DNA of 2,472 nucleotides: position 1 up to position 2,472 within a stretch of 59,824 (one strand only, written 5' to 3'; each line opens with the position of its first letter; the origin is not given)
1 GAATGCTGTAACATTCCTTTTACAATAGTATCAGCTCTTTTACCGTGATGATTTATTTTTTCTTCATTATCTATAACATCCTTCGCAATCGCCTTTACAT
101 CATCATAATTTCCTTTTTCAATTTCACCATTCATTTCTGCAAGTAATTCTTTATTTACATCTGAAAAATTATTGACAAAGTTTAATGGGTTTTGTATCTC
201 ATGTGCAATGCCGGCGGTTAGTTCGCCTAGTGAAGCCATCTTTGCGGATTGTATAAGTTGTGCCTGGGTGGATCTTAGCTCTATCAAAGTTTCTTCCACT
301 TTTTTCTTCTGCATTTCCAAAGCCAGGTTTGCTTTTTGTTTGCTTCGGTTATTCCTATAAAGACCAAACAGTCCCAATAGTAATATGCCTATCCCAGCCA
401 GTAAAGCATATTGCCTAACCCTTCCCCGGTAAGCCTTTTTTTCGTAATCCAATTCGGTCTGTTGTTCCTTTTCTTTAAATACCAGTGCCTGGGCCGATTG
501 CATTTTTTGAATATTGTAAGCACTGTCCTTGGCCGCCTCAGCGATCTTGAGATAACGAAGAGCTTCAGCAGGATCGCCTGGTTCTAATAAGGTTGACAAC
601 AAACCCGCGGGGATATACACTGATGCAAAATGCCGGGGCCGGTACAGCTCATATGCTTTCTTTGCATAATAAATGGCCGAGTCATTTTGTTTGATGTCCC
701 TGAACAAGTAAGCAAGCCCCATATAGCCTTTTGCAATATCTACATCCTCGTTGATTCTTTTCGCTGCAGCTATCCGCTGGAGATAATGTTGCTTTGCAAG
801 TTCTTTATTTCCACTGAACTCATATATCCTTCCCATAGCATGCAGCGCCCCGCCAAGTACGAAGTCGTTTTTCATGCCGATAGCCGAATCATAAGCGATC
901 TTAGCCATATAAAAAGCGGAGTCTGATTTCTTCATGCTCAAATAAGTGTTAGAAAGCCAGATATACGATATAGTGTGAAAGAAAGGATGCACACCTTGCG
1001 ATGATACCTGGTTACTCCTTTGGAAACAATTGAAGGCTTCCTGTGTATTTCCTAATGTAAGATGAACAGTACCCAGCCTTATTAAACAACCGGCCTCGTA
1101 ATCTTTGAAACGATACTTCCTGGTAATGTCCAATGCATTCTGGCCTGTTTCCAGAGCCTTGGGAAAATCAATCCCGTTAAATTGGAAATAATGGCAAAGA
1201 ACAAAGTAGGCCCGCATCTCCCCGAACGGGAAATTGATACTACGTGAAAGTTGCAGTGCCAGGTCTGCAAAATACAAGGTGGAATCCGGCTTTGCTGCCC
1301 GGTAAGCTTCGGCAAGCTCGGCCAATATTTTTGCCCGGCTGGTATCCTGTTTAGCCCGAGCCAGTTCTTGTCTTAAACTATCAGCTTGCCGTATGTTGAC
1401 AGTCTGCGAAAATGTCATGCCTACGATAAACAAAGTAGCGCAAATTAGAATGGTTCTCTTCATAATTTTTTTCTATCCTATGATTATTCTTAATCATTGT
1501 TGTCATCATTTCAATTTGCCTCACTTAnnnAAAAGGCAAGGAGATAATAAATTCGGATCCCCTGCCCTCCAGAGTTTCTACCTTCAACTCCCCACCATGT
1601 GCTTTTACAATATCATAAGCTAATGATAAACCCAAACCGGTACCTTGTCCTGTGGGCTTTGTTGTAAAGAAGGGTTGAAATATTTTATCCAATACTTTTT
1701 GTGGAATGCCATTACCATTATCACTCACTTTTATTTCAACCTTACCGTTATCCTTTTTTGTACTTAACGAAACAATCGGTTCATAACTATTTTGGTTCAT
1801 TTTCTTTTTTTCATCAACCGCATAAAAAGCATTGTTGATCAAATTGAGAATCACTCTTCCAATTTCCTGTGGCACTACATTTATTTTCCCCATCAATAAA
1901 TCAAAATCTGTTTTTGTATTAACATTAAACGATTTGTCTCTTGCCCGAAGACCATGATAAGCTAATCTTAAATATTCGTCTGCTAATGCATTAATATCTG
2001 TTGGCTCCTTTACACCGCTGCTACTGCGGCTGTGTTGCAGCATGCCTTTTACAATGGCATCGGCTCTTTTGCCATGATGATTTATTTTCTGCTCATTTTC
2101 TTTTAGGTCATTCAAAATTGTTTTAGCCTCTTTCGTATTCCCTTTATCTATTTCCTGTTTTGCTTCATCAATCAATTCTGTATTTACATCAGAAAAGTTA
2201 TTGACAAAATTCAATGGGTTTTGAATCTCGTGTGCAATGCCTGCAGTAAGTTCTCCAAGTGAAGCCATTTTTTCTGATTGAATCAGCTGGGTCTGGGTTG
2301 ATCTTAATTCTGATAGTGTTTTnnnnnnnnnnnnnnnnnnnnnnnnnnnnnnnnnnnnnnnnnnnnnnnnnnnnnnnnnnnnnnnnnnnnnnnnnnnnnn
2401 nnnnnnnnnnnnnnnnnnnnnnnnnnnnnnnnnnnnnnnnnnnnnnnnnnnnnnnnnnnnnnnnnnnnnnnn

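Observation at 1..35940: A 36-kb, single-orientation array of 11 paralogous histidine kinases with one shared catalytic cassette and no partner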

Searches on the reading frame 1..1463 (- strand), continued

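Call 47: search_protein_families(library=ncbifam, proteins=[L003:16380-16754:+, L003:16755-17795:+], max_evalue=0.001)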
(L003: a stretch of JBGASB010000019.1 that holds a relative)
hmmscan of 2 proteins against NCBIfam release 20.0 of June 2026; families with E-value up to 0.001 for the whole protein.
L003:16380-16754:+ (124 aa): 93 families (the best 25 are shown)
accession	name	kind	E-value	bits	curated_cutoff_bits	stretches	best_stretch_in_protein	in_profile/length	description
NF040534.1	resp_reg_YycF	equivalog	6.8e-17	61.5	340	1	2-112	2-103/231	response regulator YycF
TIGR02875.1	spore_0_A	equivalog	3.7e-15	55.9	200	1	2-120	4-118/262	sporulation transcription factor Spo0A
NF007135.0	PRK09581.1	equivalog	4.8e-15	55.3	474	1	2-119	4-115/457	PleD family two-component system response regulator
NF041734.1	resp_reg_RppA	equivalog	1.3e-14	54.2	250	1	1-118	1-112/229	two-component system response regulator RppA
NF007969.0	PRK10693.1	equivalog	1.7e-14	53.6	329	1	2-119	9-119/337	two-component system response regulator RssB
NF053854.1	RespRegPhoBBctds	equivalog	2.3e-14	53.3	270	1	3-113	1-104/225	two-component system response regulator PhoB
TIGR01818.1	ntrC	equivalog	3.1e-14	52.6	558.6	1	3-113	1-103/463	nitrogen regulation protein NR(I)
TIGR02154.1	PhoB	equivalog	6e-14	51.9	296.2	1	2-116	4-112/226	phosphate regulon transcriptional regulator PhoB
NF008199.0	PRK10955.1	equivalog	9.9e-14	51.8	341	1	2-112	3-103/232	envelope stress response regulator transcription factor CpxR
NF053512.1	nitric_RR_NosR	exception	1.9e-13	50.3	400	1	3-115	1-106/422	response regulator c-di-GMP phosphodiesterase, NosR family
NF033117.2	vanR_ACDEGLN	exception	2.9e-13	49.9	350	1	3-112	1-101/226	VanR-ABDEGLN family response regulator transcription factor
NF045944.1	ResRegRpaBCyano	equivalog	1.2e-12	47.8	330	1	4-119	1-107/229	response regulator transcription factor RpaB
TIGR01387.1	cztR_silR_copR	subfamily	1.9e-12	47.3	279.2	1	3-117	1-107/218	heavy metal response regulator transcription factor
NF008176.1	PRK10923.1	equivalog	1.9e-12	46.5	620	1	2-113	5-108/469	nitrogen regulation protein NR(I)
NF008099.0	PRK10841.1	equivalog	2.6e-12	45.4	920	1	1-121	825-937/949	two-component system sensor histidine kinase RcsC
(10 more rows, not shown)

L003:16755-17795:+ (346 aa): 89 families (the best 25 are shown)
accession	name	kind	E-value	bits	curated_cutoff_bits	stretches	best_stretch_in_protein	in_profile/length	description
NF053512.1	nitric_RR_NosR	exception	3.8e-21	75.6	400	1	4-130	1-123/422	response regulator c-di-GMP phosphodiesterase, NosR family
NF007689.0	PRK10365.1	equivalog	2.7e-19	69.3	760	1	3-136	7-135/441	sigma-54-dependent response regulator transcription factor ZraR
TIGR01818.1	ntrC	equivalog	2.3e-18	66.2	558.6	1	4-131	1-123/463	nitrogen regulation protein NR(I)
NF051870.1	NAssimRespRegNtrX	equivalog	6.2e-18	64.9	600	1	1-136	1-132/452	nitrogen assimilation response regulator NtrX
NF008176.1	PRK10923.1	equivalog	3.4e-17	62.2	620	1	36-131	34-128/469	nitrogen regulation protein NR(I)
NF008469.0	PRK11361.1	equivalog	6.3e-17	61.4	714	1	2-137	5-134/461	acetoacetate metabolism transcriptional regulator AtoC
NF007135.0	PRK09581.1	equivalog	1.1e-16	60.7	474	1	2-132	3-129/457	PleD family two-component system response regulator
NF011695.0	PRK15115.1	equivalog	4.2e-16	58.7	763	1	3-126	8-126/445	two-component system response regulator GlrR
NF041946.1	LuxO_transreg_Vib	equivalog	1.1e-15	57.4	800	1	34-138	25-128/463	quorum-sensing sigma-54 dependent transcriptional regulator LuxO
NF046020.1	HisKinCckABruc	equivalog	1.1e-15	56.6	1000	1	3-119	751-864/868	cell cycle histidine kinase CckA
TIGR02875.1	spore_0_A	equivalog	6.1e-15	55.2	200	1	3-134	4-131/262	sporulation transcription factor Spo0A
NF001965.0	PRK00742.1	subfamily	7e-15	55.1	293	1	2-133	4-131/357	chemotaxis-specific protein-glutamate methyltransferase CheB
NF007969.0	PRK10693.1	equivalog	1.6e-14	53.7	329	1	3-115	9-114/337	two-component system response regulator RssB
NF047654.1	DiguCycDgcRLepto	equivalog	1.8e-14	53.4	500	1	3-282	4-276/295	diguanylate cyclase DgcR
NF045944.1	ResRegRpaBCyano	equivalog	1.5e-13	50.7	330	1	5-143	1-133/229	response regulator transcription factor RpaB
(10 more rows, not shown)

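Call 69: find_encoding_contigs(protein=P0169, flank=10000, max_places=1)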
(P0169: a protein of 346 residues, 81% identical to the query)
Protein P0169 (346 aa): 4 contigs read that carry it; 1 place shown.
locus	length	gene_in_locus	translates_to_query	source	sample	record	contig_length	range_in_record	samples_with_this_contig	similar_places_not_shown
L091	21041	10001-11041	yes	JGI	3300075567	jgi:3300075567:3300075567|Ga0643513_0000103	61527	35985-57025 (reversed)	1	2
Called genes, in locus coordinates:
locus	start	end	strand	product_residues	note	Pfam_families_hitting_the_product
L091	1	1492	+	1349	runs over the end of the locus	PF07494:Reg_prop (faint), PF08450:SGL (faint), PF07495:Y_Y_Y (weak), PF00512:HisKA, PF02518:HATPase_c, PF00072:Response_reg, PF12833:HTH_18, PF00165:HTH_AraC (weak)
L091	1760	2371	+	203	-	-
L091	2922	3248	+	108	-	PF14026:SCO4226-like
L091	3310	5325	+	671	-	PF14501:HATPase_c_5 (faint), PF02518:HATPase_c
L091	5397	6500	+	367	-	-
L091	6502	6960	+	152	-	-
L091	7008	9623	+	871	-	PF00672:HAMP, PF02518:HATPase_c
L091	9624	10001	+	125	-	PF00072:Response_reg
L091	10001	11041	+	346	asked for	PF00072:Response_reg, PF00211:Guanylate_cyc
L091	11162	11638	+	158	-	-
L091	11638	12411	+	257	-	PF01925:TauE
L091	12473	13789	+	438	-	PF07690:MFS_1, PF00083:Sugar_tr (weak), PF07690:MFS_1, PF12832:MFS_1_like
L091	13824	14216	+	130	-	PF00903:Glyoxalase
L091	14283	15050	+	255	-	PF02129:Peptidase_S15 (faint), PF00561:Abhydrolase_1 (weak), PF12146:Hydrolase_4, PF12695:Abhydrolase_5 (faint), PF12697:Abhydrolase_6 (faint)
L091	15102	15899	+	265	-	PF02129:Peptidase_S15 (weak), PF12146:Hydrolase_4, PF00561:Abhydrolase_1, PF20434:BD-FAE (faint)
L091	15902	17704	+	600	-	PF00501:AMP-binding, PF23562:AMP-binding_C_3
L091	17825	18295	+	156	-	PF12724:Flavodoxin_5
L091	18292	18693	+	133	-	-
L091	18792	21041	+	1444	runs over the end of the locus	PF00873:ACR_tran, PF02321:OEP (weak)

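Call 70: find_encoding_contigs(protein=P0033, flank=10000, max_places=1)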
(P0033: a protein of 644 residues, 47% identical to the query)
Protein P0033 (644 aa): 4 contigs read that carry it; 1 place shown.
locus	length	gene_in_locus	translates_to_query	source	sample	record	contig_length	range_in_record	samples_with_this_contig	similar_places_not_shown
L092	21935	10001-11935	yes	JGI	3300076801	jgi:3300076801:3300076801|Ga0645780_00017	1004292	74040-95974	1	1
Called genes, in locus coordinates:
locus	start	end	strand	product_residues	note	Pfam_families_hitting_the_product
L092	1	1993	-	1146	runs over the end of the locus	PF06283:ThuA, PF07995:GSDH, PF18911:PKD_4, PF00801:PKD, PF00034:Cytochrom_C (weak), PF13442:Cytochrome_CBB3 (weak)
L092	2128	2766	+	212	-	PF06197:DUF998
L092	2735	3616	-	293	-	PF02585:PIG-L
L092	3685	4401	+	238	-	PF06452:CBM9_1, PF16011:CBM9_2 (weak)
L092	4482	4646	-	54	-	-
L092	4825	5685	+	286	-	PF00149:Metallophos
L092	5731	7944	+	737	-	PF00512:HisKA (weak), PF02518:HATPase_c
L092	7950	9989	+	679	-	PF28559:TPR_SusR (faint), PF13374:TPR_10 (faint), PF00515:TPR_1 (faint), PF07719:TPR_2 (faint), PF13424:TPR_12 (weak), PF17874:TPR_MalT, PF00512:HisKA (weak), PF02518:HATPase_c, +2 more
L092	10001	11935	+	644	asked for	PF28559:TPR_SusR (weak), PF13424:TPR_12 (faint), PF00512:HisKA (weak), PF02518:HATPase_c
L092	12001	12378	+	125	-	PF13366:PDDEXK_3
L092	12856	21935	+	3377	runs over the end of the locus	PF00512:HisKA (weak), PF02518:HATPase_c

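Call 71: find_encoding_contigs(protein=P0312, flank=10000, max_places=1)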
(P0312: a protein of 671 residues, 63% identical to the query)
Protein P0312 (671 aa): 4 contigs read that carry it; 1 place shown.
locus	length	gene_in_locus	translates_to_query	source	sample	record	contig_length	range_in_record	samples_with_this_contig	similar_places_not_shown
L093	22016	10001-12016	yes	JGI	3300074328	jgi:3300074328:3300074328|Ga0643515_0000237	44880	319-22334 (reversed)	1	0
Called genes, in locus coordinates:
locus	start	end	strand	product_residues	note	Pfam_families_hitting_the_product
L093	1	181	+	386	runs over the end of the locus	PF08495:FIST, PF10442:FIST_C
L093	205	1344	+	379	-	PF08495:FIST, PF10442:FIST_C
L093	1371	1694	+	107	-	PF07110:EthD (weak)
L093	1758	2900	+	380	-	PF08495:FIST, PF10442:FIST_C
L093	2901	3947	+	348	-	PF00512:HisKA (weak), PF02518:HATPase_c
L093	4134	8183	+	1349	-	PF07494:Reg_prop (faint), PF08450:SGL (faint), PF07495:Y_Y_Y (weak), PF00512:HisKA, PF02518:HATPase_c, PF00072:Response_reg, PF12833:HTH_18, PF00165:HTH_AraC (weak)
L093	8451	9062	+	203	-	-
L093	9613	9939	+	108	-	PF14026:SCO4226-like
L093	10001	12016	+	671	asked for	PF14501:HATPase_c_5 (faint), PF02518:HATPase_c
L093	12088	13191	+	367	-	-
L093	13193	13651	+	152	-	-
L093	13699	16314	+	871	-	PF00672:HAMP, PF02518:HATPase_c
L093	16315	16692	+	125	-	PF00072:Response_reg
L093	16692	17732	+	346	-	PF00072:Response_reg, PF00211:Guanylate_cyc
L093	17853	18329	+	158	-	-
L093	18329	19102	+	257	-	PF01925:TauE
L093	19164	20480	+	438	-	PF07690:MFS_1, PF00083:Sugar_tr (weak), PF07690:MFS_1, PF12832:MFS_1_like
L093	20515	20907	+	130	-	PF00903:Glyoxalase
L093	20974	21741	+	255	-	PF02129:Peptidase_S15 (faint), PF00561:Abhydrolase_1 (weak), PF12146:Hydrolase_4, PF12695:Abhydrolase_5 (faint), PF12697:Abhydrolase_6 (faint)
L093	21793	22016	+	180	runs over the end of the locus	?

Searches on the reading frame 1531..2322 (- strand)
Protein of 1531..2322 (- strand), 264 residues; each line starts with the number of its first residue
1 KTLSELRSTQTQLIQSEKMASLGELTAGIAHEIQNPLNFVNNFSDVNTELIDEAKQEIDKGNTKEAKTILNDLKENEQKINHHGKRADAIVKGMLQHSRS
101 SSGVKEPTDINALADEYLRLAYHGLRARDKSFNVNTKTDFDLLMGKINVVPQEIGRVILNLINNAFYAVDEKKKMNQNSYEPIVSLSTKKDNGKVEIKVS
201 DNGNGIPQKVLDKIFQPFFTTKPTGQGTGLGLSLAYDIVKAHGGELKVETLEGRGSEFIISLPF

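Call 46: search_solved_structures(query=window:1531-2322:-, max_evalue=1e-8, show_alignments=2)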
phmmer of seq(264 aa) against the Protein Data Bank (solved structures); distinct sequences matched with E-value up to 1e-8: 28.
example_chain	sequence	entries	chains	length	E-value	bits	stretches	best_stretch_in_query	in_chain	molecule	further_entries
9jfj_A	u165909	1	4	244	2e-26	96.1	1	9-263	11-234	Sensor histidine kinase ZraS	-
8vc9_A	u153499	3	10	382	5.3e-23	84.9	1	8-263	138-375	Leptospira virulence regulator B (LvrB) | histidine kinase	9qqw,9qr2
5idj_A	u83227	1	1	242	3.7e-22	82.2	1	14-263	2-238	Histidine kinase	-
4gcz_A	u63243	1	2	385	9.9e-22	80.8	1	2-263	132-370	Blue-light photoreceptor, Sensor protein fixL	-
8a7f_A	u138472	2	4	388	1.1e-21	80.6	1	2-263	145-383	Putative Sensory box protein,Sensor protein FixL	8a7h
8a3u_A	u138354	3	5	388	1.1e-21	80.6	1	2-263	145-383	Putative Sensory box protein,Sensor protein FixL | Putative Sensory box protein,Putative Sensory box protein,Sensor protein FixL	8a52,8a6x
9p6i_A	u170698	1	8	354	1.4e-20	77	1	3-263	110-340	histidine kinase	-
3a0r_A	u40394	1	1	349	2.3e-20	76.3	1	5-263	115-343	Sensor protein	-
4jas_A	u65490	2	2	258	1.1e-17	67.5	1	23-263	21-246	Histidine kinase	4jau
2c2a_A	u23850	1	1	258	3.6e-17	65.8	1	23-263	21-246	SENSOR HISTIDINE KINASE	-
5uht_A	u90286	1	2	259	3.6e-17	65.8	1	23-263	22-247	Sensor histidine kinase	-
3dge_A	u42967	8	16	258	3.6e-17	65.8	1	23-263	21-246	Sensor protein | Histidine kinase | Sensor histidine kinase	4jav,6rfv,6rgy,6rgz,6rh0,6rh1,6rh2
9qjg_A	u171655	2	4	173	5e-17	65.4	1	153-263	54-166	histidine kinase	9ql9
6azr_A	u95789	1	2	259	6.8e-17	64.9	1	23-263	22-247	Sensor histidine kinase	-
5idm_A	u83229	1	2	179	1.7e-16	63.6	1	191-263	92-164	Cell cycle histidine kinase CckA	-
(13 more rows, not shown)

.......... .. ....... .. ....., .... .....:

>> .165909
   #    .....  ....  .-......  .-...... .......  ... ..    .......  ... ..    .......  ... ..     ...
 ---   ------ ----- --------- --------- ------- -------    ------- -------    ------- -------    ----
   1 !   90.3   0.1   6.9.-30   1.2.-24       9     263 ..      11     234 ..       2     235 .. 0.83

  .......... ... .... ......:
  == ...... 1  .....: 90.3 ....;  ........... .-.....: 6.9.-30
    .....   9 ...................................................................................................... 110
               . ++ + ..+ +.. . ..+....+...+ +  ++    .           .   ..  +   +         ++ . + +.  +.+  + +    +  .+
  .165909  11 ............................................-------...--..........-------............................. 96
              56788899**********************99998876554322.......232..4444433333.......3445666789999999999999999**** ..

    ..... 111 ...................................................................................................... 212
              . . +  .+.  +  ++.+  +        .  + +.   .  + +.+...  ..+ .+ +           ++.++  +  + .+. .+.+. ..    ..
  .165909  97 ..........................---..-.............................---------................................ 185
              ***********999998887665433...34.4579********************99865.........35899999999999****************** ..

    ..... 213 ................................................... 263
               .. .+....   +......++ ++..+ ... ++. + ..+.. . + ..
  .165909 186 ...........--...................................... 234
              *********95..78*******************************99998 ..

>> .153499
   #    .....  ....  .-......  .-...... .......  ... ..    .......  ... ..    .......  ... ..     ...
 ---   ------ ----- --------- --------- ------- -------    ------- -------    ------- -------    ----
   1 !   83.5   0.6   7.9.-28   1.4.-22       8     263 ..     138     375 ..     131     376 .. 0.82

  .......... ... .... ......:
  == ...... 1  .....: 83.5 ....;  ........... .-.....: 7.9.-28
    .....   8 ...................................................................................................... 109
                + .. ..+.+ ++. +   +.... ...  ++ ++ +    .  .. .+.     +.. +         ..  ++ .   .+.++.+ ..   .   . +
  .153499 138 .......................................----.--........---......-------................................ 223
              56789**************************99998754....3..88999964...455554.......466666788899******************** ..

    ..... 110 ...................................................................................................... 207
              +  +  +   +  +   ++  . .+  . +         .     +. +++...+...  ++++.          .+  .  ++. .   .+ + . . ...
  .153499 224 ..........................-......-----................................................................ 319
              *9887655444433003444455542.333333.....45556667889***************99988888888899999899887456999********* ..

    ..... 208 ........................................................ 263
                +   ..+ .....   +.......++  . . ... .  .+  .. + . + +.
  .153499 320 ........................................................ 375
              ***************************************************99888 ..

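Call 82: predict_structure(alignment_id=A2)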
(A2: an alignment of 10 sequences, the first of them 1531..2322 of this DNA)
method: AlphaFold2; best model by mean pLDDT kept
length: 264 residues; sequences in the alignment: 10
mean_pLDDT: 66.1   pTM: 0.57
mean pLDDT of the five models: 66.1, 63.4, 60.3, 60.0, 50.7
residues with pLDDT >= 90: 22; 70-90: 121; 50-70: 51; < 50: 70
segments of 3 or more residues with pLDDT < 50: 10-41, 86-101, 214-230
pLDDT, mean of each block of 10 residues (from residue 1): 50 37 32 39 61 78 77 66 50 40 74 82 65 85 86 77 78 71 91 89 68 42 34 71 83 81 88
secondary structure, 60 per line:
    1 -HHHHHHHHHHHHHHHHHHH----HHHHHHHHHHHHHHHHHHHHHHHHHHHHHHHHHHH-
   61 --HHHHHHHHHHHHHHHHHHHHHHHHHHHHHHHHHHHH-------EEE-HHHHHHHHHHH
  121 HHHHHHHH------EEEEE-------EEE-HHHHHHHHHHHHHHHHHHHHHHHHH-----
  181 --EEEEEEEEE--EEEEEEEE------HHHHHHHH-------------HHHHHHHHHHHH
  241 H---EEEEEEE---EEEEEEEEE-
elements in order: H2-20 H25-59 H63-98 E106-108 H110-128 E135-139 E147-149 H151-175 E183-191 E194-201 H208-215 H229-241 E245-251 E255-263
